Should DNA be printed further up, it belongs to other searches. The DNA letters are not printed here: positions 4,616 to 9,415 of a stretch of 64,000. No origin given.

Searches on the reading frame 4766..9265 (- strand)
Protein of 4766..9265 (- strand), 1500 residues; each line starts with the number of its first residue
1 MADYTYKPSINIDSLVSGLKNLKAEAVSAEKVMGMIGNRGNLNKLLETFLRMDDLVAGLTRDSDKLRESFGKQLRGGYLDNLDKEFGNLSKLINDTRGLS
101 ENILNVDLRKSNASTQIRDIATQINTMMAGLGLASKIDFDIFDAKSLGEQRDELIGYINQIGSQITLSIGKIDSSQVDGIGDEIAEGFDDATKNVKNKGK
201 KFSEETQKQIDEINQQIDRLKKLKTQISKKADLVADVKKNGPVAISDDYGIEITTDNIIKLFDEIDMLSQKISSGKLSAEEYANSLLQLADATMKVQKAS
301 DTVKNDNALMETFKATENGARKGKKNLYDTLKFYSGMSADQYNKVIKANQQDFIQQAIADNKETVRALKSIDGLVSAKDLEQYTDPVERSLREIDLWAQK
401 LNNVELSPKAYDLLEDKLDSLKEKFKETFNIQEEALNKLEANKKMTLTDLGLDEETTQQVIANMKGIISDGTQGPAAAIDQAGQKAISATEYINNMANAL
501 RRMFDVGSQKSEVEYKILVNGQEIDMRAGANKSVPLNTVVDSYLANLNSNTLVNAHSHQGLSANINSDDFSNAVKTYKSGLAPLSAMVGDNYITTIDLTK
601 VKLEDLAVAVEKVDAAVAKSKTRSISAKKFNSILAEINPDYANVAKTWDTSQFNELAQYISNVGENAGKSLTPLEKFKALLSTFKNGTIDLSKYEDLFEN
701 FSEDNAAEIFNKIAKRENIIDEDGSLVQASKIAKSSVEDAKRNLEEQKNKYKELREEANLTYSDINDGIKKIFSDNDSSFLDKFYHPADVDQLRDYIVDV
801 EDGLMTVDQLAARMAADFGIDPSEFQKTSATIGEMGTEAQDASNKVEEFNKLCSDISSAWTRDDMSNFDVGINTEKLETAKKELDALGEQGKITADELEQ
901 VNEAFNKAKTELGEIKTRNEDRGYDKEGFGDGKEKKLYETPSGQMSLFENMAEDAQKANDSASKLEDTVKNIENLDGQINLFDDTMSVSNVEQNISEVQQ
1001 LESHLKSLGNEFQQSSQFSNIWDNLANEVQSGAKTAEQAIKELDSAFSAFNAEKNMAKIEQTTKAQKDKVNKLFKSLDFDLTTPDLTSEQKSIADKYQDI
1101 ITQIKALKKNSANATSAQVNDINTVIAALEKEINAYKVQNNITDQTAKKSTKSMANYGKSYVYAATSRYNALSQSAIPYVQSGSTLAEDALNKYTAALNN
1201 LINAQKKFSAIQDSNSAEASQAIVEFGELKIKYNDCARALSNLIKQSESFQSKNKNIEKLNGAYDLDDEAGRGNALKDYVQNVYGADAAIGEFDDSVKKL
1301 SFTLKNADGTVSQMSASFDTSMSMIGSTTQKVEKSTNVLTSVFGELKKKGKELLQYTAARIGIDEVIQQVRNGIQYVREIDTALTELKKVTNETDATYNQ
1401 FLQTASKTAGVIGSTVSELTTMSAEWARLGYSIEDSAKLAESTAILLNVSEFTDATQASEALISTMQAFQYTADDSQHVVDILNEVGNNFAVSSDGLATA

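Call 63: search_protein_families(library=pfam, proteins=[window:4766-9265:-], max_evalue=0.05)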
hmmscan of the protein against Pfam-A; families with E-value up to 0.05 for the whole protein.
window:4766-9265:- (1500 aa): 5 families
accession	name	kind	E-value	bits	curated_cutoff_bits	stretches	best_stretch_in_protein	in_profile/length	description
PF10145.14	PhageMin_Tail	-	4.2e-12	46.8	33.2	1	1408-1500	7-99/201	Phage-related minor tail protein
PF22838.1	COMMD8_HN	-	0.012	16.5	27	0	631-685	18-72/90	COMMD8, helical N-terminal domain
PF23202.1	PAH_ZNF598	-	0.017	15.9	25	1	663-715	11-66/83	ZNF598 PAH domain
PF08349.16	DUF1722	-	0.04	14.6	22.5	0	1300-1392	15-103/117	Protein of unknown function (DUF1722)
PF19852.4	DUF6327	-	0.041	14.9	24.1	0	1125-1182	17-75/83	Family of unknown function (DUF6327)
